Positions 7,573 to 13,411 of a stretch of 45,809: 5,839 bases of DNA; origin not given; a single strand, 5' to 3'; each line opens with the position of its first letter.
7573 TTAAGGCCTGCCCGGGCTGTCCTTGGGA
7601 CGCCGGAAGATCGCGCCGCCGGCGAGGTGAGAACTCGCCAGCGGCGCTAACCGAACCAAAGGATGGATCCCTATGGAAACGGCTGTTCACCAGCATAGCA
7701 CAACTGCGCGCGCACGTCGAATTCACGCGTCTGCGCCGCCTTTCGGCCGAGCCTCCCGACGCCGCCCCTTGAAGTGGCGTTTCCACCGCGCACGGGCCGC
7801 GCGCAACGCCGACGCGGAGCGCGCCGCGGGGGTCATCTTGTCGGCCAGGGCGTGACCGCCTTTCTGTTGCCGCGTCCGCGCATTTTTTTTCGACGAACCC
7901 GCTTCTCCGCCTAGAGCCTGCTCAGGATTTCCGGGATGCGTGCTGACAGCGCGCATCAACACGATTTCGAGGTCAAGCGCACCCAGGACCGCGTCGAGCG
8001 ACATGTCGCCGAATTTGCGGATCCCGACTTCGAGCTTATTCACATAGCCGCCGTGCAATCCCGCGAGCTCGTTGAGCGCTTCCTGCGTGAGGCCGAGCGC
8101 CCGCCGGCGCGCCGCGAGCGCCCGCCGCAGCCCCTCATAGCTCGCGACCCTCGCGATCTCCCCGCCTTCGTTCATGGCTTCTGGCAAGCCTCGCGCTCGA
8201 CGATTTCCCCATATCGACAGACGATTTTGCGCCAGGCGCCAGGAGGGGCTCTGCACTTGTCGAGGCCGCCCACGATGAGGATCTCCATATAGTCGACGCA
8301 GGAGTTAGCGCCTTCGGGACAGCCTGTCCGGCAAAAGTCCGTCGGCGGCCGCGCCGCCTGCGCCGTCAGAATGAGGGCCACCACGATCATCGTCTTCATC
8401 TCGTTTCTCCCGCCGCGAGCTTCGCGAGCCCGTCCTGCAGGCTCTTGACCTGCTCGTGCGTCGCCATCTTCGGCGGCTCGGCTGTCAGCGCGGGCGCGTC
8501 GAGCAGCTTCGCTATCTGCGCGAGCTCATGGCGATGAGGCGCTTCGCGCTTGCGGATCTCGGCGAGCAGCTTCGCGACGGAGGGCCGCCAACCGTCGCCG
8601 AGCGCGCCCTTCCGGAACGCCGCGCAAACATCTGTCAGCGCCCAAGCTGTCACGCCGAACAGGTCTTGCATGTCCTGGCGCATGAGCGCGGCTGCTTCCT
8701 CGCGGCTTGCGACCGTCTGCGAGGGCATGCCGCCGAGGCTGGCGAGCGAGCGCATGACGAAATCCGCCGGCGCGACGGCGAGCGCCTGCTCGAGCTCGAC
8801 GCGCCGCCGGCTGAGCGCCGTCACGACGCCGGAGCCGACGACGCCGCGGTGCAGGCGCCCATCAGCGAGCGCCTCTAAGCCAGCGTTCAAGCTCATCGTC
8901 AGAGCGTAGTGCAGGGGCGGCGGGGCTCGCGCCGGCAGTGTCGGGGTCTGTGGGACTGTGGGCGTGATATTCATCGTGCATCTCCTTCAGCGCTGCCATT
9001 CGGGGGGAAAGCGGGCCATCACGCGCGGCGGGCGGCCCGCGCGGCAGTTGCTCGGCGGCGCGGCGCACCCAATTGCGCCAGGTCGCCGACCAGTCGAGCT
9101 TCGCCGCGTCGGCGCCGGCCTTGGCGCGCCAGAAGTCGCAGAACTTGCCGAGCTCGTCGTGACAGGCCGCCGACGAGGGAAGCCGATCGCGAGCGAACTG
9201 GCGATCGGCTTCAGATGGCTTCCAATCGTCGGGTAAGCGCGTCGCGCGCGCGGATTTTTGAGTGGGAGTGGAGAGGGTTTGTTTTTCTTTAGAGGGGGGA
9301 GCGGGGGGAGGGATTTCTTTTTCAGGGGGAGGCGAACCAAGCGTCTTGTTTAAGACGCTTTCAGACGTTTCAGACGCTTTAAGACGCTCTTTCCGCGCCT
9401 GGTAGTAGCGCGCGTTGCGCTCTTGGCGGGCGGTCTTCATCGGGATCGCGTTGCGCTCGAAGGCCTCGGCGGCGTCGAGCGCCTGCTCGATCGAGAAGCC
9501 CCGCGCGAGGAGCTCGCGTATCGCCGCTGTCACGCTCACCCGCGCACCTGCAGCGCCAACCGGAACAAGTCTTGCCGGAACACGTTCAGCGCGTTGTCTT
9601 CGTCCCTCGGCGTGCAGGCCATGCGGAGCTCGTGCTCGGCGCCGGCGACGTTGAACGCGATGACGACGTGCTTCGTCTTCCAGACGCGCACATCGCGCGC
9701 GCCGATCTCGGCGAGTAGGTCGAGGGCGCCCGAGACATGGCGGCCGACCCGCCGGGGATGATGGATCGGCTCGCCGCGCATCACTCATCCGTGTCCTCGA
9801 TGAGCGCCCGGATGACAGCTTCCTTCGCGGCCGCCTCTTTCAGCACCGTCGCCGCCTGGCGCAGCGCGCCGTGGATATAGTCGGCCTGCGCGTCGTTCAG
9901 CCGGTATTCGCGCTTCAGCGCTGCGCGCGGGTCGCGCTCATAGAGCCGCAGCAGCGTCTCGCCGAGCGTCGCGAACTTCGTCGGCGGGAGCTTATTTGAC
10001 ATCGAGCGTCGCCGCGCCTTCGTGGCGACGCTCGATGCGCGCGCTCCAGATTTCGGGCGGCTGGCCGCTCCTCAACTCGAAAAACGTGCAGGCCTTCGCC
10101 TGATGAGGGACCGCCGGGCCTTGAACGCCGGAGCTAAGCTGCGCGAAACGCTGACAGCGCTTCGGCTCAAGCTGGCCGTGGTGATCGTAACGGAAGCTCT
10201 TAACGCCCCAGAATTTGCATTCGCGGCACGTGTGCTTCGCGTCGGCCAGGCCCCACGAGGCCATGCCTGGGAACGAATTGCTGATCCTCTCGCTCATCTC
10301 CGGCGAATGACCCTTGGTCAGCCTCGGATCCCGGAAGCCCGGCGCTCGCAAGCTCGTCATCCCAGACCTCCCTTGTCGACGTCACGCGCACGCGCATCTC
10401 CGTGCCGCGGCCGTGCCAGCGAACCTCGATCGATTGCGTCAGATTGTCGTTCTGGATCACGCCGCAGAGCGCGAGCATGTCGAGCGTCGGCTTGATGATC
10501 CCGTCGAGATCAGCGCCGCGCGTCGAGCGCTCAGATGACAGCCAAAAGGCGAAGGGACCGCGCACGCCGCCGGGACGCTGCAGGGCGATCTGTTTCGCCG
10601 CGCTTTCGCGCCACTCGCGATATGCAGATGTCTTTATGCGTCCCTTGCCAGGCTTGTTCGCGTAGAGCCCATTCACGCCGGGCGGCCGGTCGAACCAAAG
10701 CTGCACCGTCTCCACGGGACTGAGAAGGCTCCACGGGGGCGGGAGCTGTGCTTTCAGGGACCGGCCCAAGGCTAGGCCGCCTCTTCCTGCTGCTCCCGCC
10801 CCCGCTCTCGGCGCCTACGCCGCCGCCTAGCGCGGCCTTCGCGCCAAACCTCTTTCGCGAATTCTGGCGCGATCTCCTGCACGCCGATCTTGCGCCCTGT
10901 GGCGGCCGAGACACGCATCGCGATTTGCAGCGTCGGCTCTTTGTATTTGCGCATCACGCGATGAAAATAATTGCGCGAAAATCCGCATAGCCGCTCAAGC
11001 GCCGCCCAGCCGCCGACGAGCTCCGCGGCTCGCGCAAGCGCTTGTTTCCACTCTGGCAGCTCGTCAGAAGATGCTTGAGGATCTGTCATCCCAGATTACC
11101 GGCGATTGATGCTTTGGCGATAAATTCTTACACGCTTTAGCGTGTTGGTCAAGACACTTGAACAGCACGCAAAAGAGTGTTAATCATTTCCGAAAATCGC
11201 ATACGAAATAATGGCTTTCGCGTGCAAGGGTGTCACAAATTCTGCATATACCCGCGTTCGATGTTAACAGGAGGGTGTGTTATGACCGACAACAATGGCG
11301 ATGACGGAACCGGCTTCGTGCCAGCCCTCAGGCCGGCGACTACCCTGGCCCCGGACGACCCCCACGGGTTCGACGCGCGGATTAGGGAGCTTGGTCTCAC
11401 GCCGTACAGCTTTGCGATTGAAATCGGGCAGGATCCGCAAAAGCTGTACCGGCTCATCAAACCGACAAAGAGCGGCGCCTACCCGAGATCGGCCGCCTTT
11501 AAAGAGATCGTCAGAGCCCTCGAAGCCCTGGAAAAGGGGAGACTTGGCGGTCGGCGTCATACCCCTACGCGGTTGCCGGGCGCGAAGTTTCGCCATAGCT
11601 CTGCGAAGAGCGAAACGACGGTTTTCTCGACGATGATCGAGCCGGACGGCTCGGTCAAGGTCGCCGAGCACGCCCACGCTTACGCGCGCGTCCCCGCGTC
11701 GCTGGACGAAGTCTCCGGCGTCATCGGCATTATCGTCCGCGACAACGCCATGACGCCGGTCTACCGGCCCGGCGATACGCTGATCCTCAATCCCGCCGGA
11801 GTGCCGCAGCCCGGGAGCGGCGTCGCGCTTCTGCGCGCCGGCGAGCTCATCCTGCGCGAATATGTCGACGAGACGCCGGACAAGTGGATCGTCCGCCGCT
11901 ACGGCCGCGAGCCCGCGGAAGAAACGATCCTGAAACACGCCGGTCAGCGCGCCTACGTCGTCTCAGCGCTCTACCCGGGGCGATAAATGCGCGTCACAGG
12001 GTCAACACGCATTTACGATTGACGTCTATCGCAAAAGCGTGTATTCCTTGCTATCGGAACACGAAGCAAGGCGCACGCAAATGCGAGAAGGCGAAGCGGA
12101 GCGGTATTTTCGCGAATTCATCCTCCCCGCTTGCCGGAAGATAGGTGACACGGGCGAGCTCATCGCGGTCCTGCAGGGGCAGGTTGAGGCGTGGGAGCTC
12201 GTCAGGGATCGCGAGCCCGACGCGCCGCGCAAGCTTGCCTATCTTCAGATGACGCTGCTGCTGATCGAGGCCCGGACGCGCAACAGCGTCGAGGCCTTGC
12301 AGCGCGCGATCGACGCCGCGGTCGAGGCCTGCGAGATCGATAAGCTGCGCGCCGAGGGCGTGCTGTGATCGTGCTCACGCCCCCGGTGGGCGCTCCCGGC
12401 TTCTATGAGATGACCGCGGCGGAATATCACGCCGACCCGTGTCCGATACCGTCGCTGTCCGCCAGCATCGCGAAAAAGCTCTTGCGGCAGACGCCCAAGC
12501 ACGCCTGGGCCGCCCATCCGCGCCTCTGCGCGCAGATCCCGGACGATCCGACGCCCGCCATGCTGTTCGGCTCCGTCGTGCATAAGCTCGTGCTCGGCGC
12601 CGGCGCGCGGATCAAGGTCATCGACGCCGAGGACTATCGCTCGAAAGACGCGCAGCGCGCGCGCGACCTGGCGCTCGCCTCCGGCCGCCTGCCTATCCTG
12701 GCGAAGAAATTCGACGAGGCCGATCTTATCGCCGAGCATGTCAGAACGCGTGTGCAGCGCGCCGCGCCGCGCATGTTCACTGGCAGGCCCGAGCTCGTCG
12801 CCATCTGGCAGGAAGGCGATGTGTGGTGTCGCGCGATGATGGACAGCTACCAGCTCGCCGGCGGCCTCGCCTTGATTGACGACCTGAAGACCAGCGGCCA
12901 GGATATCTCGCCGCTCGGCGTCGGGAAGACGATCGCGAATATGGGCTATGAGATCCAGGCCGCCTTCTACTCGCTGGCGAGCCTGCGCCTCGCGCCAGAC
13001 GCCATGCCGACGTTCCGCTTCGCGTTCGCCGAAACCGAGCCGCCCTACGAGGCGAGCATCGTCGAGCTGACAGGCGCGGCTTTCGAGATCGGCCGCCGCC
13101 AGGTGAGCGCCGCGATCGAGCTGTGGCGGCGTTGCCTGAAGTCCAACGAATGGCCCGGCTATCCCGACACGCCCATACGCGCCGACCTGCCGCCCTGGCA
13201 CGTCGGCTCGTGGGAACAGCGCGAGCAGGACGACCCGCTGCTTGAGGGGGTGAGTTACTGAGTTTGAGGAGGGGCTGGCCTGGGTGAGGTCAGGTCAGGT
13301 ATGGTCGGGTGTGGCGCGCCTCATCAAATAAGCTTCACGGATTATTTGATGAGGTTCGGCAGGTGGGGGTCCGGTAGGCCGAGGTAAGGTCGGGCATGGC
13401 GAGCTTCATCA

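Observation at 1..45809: The palindromic heptamer CTGWCAG is about ten-fold over-represented and is written with rare codons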

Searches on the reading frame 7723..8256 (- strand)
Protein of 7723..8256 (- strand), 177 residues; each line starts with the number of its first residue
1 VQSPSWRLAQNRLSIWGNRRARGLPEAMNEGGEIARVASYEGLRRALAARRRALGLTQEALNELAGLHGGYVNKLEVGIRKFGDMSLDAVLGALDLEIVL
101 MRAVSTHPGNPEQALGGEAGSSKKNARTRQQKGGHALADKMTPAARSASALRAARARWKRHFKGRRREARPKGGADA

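Call 25: search_protein_families(library=pfam, proteins=[window:7723-8256:-], max_evalue=0.01)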
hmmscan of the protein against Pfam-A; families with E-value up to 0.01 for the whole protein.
window:7723-8256:- (177 aa): 2 families
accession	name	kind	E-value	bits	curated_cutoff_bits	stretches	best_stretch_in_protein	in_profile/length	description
PF01381.28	HTH_3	-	1.4e-05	25.4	23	1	47-98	1-52/55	Helix-turn-helix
PF13560.12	HTH_31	-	0.00021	22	27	1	43-84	2-44/64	Helix-turn-helix domain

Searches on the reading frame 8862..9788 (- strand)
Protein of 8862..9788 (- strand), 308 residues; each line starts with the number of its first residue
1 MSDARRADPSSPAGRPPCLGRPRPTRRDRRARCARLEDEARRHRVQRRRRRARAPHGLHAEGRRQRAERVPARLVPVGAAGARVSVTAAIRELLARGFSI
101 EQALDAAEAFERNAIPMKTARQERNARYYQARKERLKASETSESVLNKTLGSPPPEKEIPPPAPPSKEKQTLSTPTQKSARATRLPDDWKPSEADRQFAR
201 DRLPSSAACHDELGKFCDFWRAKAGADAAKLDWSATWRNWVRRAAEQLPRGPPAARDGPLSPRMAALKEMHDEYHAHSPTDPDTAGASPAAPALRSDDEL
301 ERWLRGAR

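Call 26: search_protein_families(library=pfam, proteins=[window:8862-9788:-], max_evalue=0.01)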
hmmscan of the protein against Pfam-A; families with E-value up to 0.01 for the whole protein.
window:8862-9788:- (308 aa): 1 family
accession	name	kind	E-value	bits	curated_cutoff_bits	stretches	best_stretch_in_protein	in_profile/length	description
PF17948.6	DnaT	-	0.0001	22.4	25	1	184-245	2-61/69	DnaT DNA-binding domain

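Call 97: search_protein_families(library=phrogs, proteins=[window:8862-9788:-], max_evalue=0.001)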
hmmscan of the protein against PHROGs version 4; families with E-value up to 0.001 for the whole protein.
window:8862-9788:- (308 aa): 4 families
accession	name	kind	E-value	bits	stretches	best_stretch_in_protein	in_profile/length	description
phrog_3992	-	DNA, RNA and nucleotide metabolism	1e-15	59.1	1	39-248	103-276/345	primosomal protein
phrog_1408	-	DNA, RNA and nucleotide metabolism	8.6e-15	56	1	130-254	152-264/302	replication initiation protein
phrog_1032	-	DNA, RNA and nucleotide metabolism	1.2e-07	33.1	1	127-248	123-256/281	replication initiation protein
phrog_11896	-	DNA, RNA and nucleotide metabolism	0.0002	22.4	1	166-233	154-224/225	primosomal protein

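Call 98: search_protein_families(library=ncbifam, proteins=[window:8862-9788:-], max_evalue=0.01)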
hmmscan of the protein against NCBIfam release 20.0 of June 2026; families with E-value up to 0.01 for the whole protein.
window:8862-9788:- (308 aa): 0 families

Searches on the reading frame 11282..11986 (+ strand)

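Call 12: search_protein_families(library=pfam, proteins=[window:11282-11986:+], max_evalue=0.01)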
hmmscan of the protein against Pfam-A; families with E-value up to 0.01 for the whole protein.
window:11282-11986:+ (234 aa): 1 family
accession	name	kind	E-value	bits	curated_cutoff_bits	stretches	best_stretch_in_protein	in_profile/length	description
PF00717.28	Peptidase_S24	-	9.8e-05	22.5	23.3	1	128-197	15-85/116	Peptidase S24-like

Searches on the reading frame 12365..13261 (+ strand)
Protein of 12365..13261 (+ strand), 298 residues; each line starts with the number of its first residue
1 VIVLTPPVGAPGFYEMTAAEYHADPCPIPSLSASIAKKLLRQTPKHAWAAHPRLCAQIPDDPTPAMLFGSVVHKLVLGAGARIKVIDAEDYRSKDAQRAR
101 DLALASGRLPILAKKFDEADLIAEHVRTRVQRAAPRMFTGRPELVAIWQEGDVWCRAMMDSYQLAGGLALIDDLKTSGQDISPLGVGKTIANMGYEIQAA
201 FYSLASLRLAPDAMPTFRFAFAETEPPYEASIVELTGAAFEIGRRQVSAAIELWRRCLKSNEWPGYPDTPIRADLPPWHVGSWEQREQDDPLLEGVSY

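Call 12: search_protein_families(library=pfam, proteins=[window:12365-13261:+], max_evalue=0.01)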
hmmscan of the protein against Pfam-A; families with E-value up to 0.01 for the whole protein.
window:12365-13261:+ (298 aa): 1 family
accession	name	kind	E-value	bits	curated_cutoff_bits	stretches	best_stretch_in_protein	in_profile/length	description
PF12684.13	DUF3799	-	9.8e-17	61.9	26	1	34-266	3-223/233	PDDEXK-like domain of unknown function (DUF3799)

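Call 66: find_homologous_proteins(query=window:12365-13261:+, max_evalue=1e-15)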
Query window:12365-13261:+ (298 aa): 359 proteins with E <= 1e-15 among 4828 candidates; the best 120 are listed.
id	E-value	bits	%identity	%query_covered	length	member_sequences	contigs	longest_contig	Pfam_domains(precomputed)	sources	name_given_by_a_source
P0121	2.9e-199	679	100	100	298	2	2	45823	PF12684.14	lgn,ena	-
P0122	2.9e-121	423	64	99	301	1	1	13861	PF12684.14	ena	-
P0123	1.1e-118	414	65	95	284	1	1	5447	PF12684.14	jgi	jgi:hypothetical protein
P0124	1.4e-107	378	59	98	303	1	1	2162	PF12684.14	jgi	-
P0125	2.2e-106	374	59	97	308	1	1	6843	PF12684.14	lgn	-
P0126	2.0e-96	341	55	97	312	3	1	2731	PF12684.14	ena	-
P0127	2.4e-91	324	54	97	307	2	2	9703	PF12684.14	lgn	-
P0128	5.4e-91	323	54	99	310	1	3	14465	PF12684.14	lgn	-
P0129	5.7e-85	303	51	98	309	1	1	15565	PF12684.14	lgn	-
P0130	1.1e-83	299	51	98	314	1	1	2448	PF12684.14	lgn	-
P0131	5.2e-78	281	49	96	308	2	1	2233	PF12684.14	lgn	-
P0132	1.8e-71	259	44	98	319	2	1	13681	-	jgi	jgi:hypothetical protein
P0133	1.5e-69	253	42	97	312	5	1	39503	PF12684.14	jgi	jgi:hypothetical protein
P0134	1.1e-68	250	43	98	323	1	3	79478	-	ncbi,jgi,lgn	jgi:hypothetical protein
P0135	9.5e-68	247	64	57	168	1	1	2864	PF12684.14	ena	-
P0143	1.5e-63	233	45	95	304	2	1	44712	PF12684.14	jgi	jgi:hypothetical protein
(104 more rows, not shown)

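Call 67: find_encoding_contigs(protein=P0122, flank=10000, max_places=1)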
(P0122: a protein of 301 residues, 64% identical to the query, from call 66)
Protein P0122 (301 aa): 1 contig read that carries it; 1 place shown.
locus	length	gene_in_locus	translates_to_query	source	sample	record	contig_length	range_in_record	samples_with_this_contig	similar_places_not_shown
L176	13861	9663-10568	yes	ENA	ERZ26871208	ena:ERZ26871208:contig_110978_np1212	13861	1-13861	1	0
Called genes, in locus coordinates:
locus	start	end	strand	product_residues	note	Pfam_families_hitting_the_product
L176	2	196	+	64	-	?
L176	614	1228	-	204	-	-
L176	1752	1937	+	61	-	-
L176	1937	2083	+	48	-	-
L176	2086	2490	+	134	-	-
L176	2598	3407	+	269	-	PF07728:AAA_5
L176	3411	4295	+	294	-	PF23822:DUF7192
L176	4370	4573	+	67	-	-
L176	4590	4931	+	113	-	-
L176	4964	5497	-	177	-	-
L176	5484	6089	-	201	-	-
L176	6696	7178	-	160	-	PF24623:Phage_zn_bind_8 (weak), PF01844:HNH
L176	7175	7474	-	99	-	-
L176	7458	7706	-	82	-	-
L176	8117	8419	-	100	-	-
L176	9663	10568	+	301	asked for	PF12684:DUF3799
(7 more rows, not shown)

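Call 68: find_encoding_contigs(protein=P0143, flank=10000, max_places=1)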
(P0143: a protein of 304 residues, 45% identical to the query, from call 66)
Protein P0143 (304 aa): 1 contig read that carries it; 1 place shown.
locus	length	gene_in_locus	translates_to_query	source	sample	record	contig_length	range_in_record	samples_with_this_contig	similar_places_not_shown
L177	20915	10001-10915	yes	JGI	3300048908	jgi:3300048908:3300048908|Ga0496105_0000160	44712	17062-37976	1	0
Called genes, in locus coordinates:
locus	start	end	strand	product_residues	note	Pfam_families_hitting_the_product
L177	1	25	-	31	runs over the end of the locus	-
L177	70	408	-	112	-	-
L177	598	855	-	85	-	-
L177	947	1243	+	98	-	-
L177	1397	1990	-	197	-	-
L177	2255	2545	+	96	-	-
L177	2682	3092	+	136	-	-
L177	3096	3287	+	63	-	-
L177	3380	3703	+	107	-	PF27050:Phage_P22_Y8K6 (weak)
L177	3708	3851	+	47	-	-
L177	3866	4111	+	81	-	-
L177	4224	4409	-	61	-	-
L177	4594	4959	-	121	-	-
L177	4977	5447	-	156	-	-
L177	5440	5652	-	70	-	-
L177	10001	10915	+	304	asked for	PF12684:DUF3799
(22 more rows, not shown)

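Call 69: find_encoding_contigs(protein=P0129, flank=10000, max_places=1)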
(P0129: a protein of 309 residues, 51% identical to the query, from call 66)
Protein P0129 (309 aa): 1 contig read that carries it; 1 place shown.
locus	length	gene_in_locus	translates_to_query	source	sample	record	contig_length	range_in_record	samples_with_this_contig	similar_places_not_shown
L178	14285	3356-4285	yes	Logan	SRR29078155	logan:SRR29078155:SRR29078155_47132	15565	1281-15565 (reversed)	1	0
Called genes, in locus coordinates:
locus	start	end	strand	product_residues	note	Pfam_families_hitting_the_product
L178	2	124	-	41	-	?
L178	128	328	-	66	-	-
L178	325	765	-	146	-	-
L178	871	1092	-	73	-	-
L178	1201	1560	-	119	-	-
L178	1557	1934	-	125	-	PF15943:YdaS_toxin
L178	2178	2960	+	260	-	-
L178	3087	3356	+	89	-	-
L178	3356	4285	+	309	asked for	PF12684:DUF3799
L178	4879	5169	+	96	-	-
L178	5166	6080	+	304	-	PF13479:AAA_24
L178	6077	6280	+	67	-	-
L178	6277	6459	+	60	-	-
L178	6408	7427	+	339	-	-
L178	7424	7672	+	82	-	-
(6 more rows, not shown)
